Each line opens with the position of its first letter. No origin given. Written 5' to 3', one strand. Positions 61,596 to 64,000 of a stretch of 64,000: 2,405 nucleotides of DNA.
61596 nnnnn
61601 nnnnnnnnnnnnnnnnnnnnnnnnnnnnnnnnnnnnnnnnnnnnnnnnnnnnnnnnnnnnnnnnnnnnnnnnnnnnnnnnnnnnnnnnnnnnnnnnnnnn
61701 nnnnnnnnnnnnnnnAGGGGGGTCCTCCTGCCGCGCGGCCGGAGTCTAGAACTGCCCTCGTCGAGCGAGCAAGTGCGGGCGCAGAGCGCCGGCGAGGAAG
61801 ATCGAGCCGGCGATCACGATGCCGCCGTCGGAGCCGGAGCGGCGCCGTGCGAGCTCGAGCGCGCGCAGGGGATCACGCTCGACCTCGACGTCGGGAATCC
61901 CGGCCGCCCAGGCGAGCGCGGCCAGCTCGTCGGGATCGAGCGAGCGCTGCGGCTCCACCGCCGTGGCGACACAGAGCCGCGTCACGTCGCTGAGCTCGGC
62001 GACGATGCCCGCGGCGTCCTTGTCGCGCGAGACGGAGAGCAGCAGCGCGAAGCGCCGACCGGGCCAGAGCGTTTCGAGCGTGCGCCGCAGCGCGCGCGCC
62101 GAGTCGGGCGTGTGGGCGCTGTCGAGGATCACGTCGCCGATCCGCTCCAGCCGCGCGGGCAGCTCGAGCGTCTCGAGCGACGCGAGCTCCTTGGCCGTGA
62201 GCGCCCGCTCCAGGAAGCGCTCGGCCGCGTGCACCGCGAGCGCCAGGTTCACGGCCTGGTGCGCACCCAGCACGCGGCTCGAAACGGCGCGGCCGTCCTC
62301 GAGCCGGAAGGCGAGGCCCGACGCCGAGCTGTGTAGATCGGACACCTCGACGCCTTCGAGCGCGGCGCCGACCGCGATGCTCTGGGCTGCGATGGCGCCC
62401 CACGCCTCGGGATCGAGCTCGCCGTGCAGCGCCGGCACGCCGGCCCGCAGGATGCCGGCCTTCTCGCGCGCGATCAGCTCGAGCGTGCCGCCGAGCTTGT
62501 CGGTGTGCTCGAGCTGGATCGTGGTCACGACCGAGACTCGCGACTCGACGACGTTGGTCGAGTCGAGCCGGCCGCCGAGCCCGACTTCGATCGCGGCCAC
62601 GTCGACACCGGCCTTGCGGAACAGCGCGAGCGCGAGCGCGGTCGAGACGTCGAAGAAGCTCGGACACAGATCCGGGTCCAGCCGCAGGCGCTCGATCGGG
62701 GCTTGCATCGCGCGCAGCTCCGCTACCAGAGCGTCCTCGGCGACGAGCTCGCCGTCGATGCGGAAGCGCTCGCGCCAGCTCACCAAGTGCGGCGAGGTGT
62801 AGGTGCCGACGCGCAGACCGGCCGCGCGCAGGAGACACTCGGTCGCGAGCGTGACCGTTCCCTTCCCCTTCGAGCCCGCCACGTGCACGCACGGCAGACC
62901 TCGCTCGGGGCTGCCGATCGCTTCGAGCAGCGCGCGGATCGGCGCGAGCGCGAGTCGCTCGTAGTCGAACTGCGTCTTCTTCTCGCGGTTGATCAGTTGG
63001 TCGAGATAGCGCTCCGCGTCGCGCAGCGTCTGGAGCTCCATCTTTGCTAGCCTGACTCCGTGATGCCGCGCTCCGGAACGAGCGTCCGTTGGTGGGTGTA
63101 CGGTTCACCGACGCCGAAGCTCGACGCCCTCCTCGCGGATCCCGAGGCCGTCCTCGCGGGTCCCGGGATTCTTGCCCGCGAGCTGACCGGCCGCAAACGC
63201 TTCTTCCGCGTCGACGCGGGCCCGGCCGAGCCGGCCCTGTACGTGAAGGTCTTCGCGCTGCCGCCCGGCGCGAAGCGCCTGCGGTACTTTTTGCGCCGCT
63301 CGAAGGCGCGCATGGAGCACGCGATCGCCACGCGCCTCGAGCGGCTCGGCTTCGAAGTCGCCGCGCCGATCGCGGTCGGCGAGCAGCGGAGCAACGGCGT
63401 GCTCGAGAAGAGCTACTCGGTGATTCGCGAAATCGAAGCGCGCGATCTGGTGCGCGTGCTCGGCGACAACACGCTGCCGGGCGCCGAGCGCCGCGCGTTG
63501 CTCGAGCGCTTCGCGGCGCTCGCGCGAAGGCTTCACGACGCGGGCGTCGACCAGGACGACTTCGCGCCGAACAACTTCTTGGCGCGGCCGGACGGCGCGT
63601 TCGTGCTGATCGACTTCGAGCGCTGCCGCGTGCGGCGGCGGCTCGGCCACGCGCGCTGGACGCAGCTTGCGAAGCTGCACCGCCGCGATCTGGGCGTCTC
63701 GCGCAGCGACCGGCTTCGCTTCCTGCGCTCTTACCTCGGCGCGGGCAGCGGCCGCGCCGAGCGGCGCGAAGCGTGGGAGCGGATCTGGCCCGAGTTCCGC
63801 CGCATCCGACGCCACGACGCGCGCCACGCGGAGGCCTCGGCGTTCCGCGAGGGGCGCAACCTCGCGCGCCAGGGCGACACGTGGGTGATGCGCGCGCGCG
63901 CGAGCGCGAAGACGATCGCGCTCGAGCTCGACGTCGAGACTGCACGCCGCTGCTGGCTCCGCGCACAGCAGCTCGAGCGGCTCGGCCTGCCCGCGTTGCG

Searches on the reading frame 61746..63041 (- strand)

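Call 35: search_protein_families(library=pfam, proteins=[window:61746-63041:-], max_evalue=0.0001)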
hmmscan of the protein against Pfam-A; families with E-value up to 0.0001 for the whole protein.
window:61746-63041:- (431 aa): 2 families
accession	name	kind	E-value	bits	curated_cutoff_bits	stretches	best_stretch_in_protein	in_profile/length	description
PF02875.26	Mur_ligase_C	-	2.8e-12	48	28.4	1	297-413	2-126/127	Mur ligase, glutamate ligase domain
PF08245.18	Mur_ligase_M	-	2.9e-08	34.4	24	1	133-272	44-199/200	Mur ligase middle domain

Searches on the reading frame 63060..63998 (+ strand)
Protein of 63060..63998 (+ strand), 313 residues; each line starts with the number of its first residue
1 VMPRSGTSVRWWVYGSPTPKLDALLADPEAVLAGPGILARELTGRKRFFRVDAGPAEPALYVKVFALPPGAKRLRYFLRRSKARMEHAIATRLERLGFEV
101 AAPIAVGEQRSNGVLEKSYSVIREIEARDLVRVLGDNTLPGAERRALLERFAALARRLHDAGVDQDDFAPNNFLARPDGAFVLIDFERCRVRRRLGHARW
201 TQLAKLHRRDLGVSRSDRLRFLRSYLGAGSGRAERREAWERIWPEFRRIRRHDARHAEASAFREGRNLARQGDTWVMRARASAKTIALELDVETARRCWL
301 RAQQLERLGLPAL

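Call 35: search_protein_families(library=pfam, proteins=[window:63060-63998:+], max_evalue=0.0001)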
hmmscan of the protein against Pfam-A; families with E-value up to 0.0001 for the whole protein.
window:63060-63998:+ (313 aa): 1 family
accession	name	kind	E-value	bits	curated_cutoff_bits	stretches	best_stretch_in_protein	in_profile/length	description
PF06293.20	Kdo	-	1.9e-22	80.2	21.3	1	73-225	48-207/207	Lipopolysaccharide kinase (Kdo/WaaP) family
